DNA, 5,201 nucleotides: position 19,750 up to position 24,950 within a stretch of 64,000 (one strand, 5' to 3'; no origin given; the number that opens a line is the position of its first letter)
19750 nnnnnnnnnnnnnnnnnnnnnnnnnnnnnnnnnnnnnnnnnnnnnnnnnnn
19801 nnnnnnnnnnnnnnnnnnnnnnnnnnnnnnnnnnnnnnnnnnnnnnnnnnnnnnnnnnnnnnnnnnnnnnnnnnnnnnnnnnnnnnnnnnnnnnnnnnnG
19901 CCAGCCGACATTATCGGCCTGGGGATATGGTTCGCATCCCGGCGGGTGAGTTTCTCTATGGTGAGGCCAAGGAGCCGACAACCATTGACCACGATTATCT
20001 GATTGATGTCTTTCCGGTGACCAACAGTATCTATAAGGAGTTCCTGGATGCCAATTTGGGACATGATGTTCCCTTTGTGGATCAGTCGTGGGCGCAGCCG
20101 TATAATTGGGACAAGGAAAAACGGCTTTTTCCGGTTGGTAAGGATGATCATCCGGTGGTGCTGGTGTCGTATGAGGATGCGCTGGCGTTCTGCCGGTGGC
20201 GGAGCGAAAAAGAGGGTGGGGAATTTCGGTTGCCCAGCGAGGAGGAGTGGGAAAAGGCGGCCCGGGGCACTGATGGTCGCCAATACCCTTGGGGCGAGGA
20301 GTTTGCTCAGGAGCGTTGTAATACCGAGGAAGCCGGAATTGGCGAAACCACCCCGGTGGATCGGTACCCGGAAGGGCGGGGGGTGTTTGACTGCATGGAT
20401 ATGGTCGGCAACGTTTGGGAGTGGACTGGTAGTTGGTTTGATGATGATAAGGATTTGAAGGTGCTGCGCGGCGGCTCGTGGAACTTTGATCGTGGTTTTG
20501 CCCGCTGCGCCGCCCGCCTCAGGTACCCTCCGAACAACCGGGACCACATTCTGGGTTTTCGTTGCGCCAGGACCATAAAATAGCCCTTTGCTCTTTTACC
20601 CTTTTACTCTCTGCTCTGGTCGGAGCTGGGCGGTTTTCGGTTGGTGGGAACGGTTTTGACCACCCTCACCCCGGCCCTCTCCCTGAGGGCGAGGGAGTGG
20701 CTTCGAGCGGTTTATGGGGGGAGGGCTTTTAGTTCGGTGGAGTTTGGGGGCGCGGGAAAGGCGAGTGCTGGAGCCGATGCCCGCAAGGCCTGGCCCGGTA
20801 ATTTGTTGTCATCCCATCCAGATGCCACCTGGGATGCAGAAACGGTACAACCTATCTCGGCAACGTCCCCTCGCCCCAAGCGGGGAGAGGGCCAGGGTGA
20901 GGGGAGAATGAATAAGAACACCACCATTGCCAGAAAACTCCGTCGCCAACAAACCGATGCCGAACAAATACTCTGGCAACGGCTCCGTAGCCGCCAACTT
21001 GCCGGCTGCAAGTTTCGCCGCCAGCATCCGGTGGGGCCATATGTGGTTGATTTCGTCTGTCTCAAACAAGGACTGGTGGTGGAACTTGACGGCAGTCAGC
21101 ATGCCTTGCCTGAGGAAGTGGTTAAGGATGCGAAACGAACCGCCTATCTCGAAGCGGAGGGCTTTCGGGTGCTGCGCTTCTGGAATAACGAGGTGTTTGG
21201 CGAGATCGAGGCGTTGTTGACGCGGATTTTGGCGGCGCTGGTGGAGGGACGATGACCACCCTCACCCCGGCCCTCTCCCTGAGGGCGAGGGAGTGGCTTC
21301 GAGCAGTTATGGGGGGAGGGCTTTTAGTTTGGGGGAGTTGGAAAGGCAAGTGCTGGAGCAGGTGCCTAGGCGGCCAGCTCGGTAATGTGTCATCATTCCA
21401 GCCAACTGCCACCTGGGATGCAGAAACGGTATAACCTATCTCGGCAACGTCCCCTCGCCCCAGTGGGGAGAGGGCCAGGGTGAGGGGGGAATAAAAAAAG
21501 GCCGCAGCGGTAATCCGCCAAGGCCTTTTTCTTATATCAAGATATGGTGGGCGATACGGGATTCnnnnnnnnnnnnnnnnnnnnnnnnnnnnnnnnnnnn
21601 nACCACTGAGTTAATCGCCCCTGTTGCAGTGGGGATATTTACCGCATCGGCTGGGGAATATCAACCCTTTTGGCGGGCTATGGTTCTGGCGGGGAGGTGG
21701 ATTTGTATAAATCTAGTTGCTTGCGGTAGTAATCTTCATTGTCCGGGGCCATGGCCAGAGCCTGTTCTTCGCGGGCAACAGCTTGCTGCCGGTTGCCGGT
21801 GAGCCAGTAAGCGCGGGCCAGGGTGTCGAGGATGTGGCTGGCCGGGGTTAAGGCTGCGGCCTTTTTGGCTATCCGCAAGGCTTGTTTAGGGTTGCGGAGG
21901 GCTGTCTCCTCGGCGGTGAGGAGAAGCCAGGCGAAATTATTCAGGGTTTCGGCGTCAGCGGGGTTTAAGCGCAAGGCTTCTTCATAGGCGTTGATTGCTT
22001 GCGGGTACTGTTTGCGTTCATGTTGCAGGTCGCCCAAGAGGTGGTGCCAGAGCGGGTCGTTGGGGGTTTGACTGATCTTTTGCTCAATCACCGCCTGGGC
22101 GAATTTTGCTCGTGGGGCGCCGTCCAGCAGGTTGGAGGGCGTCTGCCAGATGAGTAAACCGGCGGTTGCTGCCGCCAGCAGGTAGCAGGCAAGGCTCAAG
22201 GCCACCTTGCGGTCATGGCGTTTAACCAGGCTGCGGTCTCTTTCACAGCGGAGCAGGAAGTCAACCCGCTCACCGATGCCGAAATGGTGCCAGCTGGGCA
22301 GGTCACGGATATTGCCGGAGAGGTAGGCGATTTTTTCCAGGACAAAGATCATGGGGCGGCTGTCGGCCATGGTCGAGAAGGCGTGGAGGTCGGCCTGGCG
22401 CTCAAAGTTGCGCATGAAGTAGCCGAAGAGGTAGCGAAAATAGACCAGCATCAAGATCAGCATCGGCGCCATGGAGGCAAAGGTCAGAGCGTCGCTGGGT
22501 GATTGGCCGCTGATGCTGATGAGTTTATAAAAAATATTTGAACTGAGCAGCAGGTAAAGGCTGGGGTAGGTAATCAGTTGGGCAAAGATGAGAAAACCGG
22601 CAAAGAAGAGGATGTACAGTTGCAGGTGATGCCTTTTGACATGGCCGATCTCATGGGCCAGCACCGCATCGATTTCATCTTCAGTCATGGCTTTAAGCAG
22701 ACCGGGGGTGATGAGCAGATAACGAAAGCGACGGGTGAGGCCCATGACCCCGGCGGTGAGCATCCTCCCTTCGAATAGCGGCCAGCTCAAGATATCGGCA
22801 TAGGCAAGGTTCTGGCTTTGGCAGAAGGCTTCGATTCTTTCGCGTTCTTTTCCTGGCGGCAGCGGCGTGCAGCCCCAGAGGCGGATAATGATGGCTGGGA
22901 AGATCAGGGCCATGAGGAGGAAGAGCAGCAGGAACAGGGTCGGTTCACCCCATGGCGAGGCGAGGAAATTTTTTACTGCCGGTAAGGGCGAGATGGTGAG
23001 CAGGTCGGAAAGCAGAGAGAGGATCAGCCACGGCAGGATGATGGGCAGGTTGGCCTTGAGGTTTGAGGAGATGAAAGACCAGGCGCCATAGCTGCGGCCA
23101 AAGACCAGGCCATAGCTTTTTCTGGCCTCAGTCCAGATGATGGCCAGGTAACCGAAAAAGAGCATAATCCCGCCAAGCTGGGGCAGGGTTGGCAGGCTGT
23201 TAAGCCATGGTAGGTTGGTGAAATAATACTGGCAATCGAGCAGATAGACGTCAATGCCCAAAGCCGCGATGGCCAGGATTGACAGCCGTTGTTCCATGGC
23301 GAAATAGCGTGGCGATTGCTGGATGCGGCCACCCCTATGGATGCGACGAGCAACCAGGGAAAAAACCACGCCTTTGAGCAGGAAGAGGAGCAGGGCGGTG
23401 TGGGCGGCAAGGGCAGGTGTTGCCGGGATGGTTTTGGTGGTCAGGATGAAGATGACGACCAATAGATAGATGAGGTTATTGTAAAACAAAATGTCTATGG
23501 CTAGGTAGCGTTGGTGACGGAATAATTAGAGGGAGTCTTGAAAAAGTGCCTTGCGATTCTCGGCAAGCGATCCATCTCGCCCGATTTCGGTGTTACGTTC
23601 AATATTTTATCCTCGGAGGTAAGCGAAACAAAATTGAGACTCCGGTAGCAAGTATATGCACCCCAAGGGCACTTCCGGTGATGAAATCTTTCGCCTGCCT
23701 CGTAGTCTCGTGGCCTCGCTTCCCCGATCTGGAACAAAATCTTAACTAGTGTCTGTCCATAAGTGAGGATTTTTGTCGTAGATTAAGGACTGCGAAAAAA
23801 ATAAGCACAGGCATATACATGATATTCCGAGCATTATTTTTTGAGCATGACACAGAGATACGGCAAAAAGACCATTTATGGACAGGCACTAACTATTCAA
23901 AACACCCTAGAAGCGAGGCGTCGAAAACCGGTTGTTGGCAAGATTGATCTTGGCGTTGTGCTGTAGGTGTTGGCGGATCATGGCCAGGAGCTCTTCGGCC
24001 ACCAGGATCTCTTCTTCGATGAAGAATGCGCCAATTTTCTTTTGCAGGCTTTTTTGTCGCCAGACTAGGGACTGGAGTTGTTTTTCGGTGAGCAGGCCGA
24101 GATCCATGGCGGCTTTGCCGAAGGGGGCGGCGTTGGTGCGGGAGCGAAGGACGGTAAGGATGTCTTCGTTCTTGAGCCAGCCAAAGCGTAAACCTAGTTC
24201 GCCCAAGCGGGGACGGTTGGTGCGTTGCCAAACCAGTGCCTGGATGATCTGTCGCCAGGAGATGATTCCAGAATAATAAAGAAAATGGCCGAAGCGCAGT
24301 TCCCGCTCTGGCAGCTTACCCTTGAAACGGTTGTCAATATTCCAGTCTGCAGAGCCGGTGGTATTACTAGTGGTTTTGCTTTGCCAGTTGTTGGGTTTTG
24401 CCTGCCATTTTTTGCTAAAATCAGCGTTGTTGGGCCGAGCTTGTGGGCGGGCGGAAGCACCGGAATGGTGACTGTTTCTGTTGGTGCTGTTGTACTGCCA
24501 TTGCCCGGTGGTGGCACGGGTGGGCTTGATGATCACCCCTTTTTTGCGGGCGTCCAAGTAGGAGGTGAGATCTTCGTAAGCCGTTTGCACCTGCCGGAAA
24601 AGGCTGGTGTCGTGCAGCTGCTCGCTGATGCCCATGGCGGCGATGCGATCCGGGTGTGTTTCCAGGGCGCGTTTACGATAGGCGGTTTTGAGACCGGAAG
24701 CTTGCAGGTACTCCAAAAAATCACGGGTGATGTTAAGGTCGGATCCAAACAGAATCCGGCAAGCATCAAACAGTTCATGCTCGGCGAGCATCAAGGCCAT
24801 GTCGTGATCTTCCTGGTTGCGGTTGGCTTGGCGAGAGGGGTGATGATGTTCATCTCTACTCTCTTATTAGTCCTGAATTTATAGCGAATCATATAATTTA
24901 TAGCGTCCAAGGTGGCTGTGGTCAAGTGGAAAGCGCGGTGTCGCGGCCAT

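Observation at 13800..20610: Complete DGR whose two targets are both conflict-type P-loop NTPases (NACHT and KAP) rather than phage or surface proteins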

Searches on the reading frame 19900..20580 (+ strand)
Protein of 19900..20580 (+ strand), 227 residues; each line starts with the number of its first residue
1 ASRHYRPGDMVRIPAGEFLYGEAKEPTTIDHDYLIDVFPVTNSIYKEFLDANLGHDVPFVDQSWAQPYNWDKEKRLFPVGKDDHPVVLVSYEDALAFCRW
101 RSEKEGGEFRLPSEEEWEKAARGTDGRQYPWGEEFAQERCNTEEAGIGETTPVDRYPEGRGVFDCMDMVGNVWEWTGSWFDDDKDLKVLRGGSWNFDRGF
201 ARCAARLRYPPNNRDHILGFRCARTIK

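Call 82: search_solved_structures(query=window:19900-20580:+, max_evalue=0.001)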
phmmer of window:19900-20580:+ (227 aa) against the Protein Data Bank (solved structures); distinct sequences matched with E-value up to 0.001: 27.
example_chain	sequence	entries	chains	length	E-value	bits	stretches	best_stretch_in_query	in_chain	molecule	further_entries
7spq_A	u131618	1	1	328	5.9e-28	101.3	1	33-226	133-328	Serine/threonine kinase ToxD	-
1y4j_A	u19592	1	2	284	1.2e-24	90.4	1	83-224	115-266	Sulfatase modifying factor 2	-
7ml6_A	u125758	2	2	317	1.7e-23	86.7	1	79-156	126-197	CalU17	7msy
6vqp_A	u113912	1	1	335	2e-23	86.5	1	79-156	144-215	CalU17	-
8ux5_A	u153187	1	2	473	2e-16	63.5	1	78-180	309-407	Selenoxide synthase OvsA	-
9myj_B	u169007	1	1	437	5.3e-16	62.1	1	79-183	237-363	Lipoprotein, putative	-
9p6h_B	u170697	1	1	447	5.7e-16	62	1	79-183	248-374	Lipoprotein, putative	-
8u41_A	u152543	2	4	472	6.2e-16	61.9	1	78-180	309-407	Selenoxide synthase OvsA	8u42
9mzu_A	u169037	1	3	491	7.2e-16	61.7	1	79-183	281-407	PorK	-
9ots_A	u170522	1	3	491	7.2e-16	61.7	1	79-183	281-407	Por secretion system protein porK/gldK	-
6muj_A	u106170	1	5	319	1.5e-15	60.7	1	77-181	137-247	Formylglycine-generating enzyme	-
2q17_A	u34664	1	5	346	1.9e-15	60.3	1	78-181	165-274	formylglycine generating enzyme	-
2afy_X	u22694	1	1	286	2.2e-15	60.1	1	79-224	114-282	Sulfatase modifying factor 1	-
2aft_X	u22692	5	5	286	2.8e-15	59.8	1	79-224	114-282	Sulfatase modifying factor 1 | Sulfatase-modifying factor 1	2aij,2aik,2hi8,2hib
31dc_A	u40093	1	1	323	3.3e-15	59.5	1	79-224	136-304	Formylglycine-generating enzyme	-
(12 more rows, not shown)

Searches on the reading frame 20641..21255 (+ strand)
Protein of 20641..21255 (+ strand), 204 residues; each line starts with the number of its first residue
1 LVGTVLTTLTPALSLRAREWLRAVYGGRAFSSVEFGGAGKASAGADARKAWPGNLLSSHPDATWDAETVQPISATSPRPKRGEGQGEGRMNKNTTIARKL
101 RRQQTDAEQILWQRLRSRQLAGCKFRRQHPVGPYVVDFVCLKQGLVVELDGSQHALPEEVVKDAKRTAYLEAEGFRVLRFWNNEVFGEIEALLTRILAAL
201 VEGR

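Call 4: search_protein_families(library=pfam, proteins=[window:20641-21255:+], max_evalue=0.01)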
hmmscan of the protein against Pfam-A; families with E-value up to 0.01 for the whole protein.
window:20641-21255:+ (204 aa): 2 families
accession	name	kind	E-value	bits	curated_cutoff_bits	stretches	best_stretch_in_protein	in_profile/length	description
PF04480.18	DUF559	-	1.2e-41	141.4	20.6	1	92-200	2-108/109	Protein of unknown function (DUF559)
PF18741.7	MTES_1575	-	1.7e-08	34.9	38.2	1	113-200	7-96/96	REase_MTES_1575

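Call 33: search_protein_families(library=padloc, proteins=[window:20641-21255:+], max_evalue=0.001)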
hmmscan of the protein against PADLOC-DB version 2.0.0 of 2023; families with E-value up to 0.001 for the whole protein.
window:20641-21255:+ (204 aa): 0 families

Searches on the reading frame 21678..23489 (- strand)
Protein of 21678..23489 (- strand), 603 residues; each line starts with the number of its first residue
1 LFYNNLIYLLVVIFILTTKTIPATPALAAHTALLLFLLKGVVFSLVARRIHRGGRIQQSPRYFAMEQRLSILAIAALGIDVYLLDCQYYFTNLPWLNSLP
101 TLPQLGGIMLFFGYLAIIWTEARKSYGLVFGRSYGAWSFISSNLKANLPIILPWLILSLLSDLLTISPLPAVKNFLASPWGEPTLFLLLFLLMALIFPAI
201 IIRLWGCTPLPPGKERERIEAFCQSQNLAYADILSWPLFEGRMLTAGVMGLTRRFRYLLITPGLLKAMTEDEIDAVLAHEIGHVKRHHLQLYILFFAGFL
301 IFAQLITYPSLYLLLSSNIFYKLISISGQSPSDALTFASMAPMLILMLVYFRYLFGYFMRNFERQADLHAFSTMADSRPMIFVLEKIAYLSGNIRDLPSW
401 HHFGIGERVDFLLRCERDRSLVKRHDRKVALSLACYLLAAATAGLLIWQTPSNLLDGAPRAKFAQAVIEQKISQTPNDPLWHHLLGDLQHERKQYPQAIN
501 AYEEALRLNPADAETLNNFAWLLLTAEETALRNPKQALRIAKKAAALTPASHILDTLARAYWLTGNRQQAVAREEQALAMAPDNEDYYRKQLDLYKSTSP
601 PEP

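Call 34: search_protein_families(library=pfam, proteins=[window:21678-23489:-], max_evalue=0.5)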
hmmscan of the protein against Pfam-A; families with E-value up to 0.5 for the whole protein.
window:21678-23489:- (603 aa): 23 families
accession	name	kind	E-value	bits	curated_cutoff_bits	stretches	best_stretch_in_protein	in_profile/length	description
PF01435.24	Peptidase_M48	-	1.6e-13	51.3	20.3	1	248-388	40-165/186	Peptidase family M48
PF07719.23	TPR_2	-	7.5e-09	35.5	27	1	481-511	3-33/34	Tetratricopeptide repeat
PF13424.12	TPR_12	-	2.7e-08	34.3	30.1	2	481-508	47-74/77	Tetratricopeptide repeat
PF13431.12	TPR_17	-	5.2e-07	29.9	24.4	1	501-530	1-25/34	Tetratricopeptide repeat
PF14559.12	TPR_19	-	8e-07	29.7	25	2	491-528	3-40/68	Tetratricopeptide repeat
PF13414.12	TPR_11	-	8.3e-07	29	26.8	1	486-518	1-33/42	TPR repeat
PF23914.1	TPR_CcmH_CycH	-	1.2e-06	28.9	42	1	469-586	40-156/158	Cytochrome c-type biogenesis protein H TPR domain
PF13428.12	TPR_14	-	1.8e-06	28.5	23.5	1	483-520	5-42/44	Tetratricopeptide repeat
PF13176.12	TPR_7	-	1e-05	25.7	27.9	2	483-513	3-35/36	Tetratricopeptide repeat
PF00515.34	TPR_1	-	3.8e-05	23.8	27.8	1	482-510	4-32/34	Tetratricopeptide repeat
PF13181.12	TPR_8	-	8.6e-05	22.8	25.7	1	483-511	5-33/34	Tetratricopeptide repeat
PF13429.12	TPR_15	-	0.00062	19.7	26.2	1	475-576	142-239/280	Tetratricopeptide repeat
PF05569.17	Peptidase_M56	-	0.0013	18.4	31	1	257-296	177-216/296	BlaR1 peptidase M56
PF13432.12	TPR_16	-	0.019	15.9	32.7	2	464-513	21-65/65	Tetratricopeptide repeat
PF08383.16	Maf_N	-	0.031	14.4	27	0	495-513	12-28/34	Maf N-terminal region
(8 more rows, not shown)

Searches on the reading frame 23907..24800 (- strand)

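Call 34: search_protein_families(library=pfam, proteins=[window:23907-24800:-], max_evalue=0.5)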
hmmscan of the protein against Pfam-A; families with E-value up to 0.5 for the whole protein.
window:23907-24800:- (297 aa): 2 families
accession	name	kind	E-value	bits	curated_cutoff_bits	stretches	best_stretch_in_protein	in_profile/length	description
PF00226.36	DnaJ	-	6.1e-06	26.7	27.8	1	34-79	14-54/63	DnaJ domain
PF11744.14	ALMT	-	0.08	12.3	20.6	1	65-162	329-427/471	Aluminium activated malate transporter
